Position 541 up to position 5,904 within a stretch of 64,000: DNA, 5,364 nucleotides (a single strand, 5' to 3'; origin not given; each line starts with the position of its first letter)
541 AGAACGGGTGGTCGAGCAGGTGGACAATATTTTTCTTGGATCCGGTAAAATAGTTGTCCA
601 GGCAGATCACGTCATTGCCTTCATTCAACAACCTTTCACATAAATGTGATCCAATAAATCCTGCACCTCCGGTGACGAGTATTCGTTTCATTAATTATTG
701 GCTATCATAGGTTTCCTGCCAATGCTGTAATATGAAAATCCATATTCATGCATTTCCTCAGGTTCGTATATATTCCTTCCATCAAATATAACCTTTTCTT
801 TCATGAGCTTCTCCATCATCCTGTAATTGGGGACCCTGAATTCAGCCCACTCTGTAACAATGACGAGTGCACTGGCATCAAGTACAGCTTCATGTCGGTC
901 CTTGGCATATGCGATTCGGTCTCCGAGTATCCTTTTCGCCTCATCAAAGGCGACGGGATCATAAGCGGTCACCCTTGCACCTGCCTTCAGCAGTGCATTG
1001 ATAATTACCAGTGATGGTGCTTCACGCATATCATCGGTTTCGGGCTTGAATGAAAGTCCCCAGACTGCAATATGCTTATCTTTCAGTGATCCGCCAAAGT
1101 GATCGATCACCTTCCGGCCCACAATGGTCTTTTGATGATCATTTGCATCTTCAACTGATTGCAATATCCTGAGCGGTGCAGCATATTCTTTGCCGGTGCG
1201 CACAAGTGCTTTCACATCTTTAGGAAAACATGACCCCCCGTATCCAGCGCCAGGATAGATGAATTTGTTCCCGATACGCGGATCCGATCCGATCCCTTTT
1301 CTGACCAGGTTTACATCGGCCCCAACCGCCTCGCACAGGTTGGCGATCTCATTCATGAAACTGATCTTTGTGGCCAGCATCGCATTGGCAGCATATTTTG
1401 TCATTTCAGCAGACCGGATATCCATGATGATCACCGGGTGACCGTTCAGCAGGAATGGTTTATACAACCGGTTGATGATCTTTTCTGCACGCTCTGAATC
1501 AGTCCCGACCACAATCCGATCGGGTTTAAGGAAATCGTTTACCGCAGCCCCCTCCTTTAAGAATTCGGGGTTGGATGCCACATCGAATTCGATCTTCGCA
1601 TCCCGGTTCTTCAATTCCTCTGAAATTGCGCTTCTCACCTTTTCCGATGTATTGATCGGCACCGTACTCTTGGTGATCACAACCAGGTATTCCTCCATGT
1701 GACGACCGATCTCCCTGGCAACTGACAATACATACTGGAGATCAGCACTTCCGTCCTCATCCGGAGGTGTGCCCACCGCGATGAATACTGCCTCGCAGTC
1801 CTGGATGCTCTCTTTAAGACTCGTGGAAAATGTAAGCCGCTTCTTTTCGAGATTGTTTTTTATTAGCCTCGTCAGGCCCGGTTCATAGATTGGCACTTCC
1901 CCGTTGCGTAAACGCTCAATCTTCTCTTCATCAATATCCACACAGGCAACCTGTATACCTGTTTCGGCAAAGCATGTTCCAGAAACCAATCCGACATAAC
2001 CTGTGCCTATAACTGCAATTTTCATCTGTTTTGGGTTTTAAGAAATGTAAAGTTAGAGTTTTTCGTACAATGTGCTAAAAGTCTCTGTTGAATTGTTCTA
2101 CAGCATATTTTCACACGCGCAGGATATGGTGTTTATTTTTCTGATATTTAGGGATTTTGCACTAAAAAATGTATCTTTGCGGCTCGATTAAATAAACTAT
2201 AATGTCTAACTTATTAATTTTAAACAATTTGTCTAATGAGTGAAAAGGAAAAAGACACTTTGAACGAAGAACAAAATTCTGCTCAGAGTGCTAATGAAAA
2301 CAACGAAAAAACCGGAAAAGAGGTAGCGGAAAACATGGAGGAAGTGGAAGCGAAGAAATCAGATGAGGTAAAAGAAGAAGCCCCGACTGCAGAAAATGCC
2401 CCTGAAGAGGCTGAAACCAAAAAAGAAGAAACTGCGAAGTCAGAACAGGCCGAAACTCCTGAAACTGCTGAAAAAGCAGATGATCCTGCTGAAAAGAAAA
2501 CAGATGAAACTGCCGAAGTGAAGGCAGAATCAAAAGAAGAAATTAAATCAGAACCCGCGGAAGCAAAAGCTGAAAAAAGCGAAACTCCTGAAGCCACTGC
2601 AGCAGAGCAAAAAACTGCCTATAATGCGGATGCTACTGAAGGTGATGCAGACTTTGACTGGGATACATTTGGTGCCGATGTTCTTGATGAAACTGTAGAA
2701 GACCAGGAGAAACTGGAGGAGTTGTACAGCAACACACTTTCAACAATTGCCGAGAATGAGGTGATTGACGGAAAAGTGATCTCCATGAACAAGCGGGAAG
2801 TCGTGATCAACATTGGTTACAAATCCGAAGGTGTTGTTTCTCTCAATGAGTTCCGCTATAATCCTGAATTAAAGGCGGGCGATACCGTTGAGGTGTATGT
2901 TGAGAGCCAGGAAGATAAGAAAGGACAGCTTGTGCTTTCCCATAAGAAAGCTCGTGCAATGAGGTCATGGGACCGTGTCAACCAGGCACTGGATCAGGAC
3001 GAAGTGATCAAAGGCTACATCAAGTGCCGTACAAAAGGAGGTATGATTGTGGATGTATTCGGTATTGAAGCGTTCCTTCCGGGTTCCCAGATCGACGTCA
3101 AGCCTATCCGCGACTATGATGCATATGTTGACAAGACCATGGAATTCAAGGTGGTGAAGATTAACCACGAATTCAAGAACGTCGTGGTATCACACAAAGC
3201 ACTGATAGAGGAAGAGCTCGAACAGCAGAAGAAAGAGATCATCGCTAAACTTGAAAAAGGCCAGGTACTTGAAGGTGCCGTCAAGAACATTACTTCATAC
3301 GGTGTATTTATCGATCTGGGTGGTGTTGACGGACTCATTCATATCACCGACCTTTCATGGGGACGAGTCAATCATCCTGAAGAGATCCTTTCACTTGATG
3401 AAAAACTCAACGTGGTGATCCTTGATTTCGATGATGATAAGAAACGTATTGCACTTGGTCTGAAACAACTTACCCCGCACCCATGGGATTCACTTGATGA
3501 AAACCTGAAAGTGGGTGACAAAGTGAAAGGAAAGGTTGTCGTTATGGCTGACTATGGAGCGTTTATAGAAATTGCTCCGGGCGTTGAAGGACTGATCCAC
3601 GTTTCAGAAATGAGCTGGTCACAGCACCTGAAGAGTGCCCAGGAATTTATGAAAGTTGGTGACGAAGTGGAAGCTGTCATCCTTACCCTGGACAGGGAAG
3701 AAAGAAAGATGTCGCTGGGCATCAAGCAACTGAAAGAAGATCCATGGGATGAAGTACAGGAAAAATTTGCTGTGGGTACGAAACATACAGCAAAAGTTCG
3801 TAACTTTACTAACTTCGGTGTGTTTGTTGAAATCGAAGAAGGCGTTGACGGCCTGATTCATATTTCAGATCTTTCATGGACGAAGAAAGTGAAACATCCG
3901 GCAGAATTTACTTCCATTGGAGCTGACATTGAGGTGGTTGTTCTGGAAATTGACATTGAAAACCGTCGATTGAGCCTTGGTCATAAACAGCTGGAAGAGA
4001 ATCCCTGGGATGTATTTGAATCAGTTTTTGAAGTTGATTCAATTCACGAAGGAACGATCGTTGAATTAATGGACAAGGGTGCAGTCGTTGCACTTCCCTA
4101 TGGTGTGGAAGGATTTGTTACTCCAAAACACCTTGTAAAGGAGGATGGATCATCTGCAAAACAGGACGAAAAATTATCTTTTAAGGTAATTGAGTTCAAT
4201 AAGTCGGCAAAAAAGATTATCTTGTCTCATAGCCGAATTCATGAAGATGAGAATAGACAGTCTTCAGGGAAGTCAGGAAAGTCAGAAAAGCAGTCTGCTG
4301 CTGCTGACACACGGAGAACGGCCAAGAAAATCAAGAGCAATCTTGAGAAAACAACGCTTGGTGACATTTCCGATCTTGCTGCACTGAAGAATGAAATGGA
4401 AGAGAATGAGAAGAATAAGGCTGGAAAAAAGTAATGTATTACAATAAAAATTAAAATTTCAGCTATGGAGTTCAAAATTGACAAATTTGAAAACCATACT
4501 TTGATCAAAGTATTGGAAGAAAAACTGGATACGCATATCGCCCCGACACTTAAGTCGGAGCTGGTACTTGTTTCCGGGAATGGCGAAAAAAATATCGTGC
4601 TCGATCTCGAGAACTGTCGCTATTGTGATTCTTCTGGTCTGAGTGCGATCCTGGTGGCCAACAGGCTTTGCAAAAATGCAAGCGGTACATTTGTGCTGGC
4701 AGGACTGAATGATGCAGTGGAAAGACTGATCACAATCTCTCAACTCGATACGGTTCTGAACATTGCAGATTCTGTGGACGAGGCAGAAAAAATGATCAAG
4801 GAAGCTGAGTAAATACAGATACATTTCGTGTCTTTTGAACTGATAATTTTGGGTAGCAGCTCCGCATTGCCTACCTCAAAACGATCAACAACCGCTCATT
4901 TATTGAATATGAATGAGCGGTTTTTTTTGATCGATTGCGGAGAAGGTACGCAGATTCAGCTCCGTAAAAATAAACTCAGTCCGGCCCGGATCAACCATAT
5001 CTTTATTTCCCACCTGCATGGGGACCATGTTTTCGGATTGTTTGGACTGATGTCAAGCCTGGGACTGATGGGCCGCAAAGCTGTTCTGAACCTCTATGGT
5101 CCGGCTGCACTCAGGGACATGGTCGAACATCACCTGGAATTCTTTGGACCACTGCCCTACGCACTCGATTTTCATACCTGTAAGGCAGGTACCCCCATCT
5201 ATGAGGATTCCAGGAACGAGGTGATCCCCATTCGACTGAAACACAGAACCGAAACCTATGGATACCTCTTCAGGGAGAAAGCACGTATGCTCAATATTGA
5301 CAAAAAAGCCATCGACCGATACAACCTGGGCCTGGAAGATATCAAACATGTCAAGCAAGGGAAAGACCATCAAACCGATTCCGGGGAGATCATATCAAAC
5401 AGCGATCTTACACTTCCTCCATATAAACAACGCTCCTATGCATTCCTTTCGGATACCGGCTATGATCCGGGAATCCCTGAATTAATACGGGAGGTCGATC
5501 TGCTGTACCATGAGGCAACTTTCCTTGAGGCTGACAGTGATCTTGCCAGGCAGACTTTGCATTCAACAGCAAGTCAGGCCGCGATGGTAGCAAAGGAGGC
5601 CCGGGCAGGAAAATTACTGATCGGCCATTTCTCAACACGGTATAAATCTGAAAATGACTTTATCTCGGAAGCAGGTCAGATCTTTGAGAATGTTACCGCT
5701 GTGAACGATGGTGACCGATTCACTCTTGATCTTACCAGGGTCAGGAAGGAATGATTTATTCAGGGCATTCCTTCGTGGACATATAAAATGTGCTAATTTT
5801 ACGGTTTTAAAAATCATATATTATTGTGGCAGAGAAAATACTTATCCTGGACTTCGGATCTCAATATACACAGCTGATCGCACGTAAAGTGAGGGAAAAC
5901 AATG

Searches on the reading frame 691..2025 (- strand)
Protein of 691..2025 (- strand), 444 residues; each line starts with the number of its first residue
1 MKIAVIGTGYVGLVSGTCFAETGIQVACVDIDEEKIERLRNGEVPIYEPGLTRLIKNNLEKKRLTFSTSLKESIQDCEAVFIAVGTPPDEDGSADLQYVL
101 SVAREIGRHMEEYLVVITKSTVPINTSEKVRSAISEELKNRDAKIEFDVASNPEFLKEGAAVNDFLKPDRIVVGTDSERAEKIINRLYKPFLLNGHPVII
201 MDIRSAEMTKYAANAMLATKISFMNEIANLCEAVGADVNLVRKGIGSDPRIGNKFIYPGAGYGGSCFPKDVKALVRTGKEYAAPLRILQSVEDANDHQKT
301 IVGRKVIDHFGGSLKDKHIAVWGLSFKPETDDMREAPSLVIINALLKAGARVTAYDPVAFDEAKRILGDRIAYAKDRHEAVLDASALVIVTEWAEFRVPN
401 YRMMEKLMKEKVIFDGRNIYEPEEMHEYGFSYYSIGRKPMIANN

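Call 7: search_protein_families(library=pfam, proteins=[window:691-2025:-], max_evalue=0.00001)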
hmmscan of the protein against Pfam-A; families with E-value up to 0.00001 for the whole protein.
window:691-2025:- (444 aa): 5 families
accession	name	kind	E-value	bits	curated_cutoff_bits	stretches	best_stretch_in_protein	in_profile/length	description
PF03721.20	UDPG_MGDP_dh_N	-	2.7e-69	232.9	27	1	1-186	1-186/187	UDP-glucose/GDP-mannose dehydrogenase family, NAD binding domain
PF00984.24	UDPG_MGDP_dh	-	3.7e-39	133.2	25.4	1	204-296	1-93/94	UDP-glucose/GDP-mannose dehydrogenase family, central domain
PF03720.21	UDPG_MGDP_dh_C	-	6.3e-36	123.3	30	1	320-422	1-103/103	UDP-glucose/GDP-mannose dehydrogenase family, UDP binding domain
PF03446.21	NAD_binding_2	-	2.4e-07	31.3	21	0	2-136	1-109/161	NAD binding domain of 6-phosphogluconate dehydrogenase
PF02737.24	3HCDH_N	-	1.1e-06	29.1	22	0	2-81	1-83/180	3-hydroxyacyl-CoA dehydrogenase, NAD binding domain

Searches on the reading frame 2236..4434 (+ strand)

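Call 7: search_protein_families(library=pfam, proteins=[window:2236-4434:+], max_evalue=0.00001)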
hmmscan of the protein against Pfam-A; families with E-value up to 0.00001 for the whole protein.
window:2236-4434:+ (732 aa): 3 families
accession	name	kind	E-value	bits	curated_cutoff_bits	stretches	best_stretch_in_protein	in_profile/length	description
PF00575.29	S1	-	3.1e-77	255.4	22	6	338-410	1-74/74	S1 RNA binding domain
PF23459.1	S1_RRP5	-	1.6e-18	67.4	27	0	426-490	3-66/72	RRP5 S1 domain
PF21710.3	Spt6_S1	-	4e-08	33.9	27.5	0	433-495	23-85/91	Spt6, S1/OB domain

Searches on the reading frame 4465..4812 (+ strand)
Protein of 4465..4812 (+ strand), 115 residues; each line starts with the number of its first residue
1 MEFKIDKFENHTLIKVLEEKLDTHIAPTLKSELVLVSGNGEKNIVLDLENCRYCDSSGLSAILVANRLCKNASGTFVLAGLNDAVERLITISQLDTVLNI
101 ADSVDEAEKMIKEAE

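Call 49: search_protein_families(library=ncbifam, proteins=[window:4465-4812:+], max_evalue=0.00001)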
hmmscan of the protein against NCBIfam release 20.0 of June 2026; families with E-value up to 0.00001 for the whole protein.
window:4465-4812:+ (115 aa): 2 families
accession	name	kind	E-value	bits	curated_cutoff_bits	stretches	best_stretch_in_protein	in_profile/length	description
TIGR00377.1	ant_ant_sig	superfamily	5.9e-18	64.7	53.45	1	1-106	3-108/108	anti-sigma factor antagonist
TIGR02886.1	spore_II_AA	equivalog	1.2e-11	44.5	114.75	1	9-107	6-105/106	anti-sigma F factor antagonist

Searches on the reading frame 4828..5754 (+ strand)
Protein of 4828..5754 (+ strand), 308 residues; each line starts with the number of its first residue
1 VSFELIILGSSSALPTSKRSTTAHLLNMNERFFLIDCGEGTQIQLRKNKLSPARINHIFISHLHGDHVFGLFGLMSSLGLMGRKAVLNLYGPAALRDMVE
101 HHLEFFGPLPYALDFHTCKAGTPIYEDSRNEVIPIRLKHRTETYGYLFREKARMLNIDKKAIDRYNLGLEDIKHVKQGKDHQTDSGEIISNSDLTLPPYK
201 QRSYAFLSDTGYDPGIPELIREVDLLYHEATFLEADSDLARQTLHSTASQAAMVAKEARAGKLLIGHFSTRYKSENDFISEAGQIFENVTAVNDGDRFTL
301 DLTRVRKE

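Call 7: search_protein_families(library=pfam, proteins=[window:4828-5754:+], max_evalue=0.00001)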
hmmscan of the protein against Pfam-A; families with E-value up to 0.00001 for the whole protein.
window:4828-5754:+ (308 aa): 3 families
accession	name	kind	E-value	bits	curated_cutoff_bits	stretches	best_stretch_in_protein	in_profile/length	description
PF12706.13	Lactamase_B_2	-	3.9e-17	62.9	27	1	33-151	3-133/200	Beta-lactamase superfamily domain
PF00753.33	Lactamase_B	-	3.5e-09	37.3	22.7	1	22-78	7-67/196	Metallo-beta-lactamase superfamily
PF13691.12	Lactamase_B_4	-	9.7e-07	28.8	27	1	19-66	12-59/63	tRNase Z endonuclease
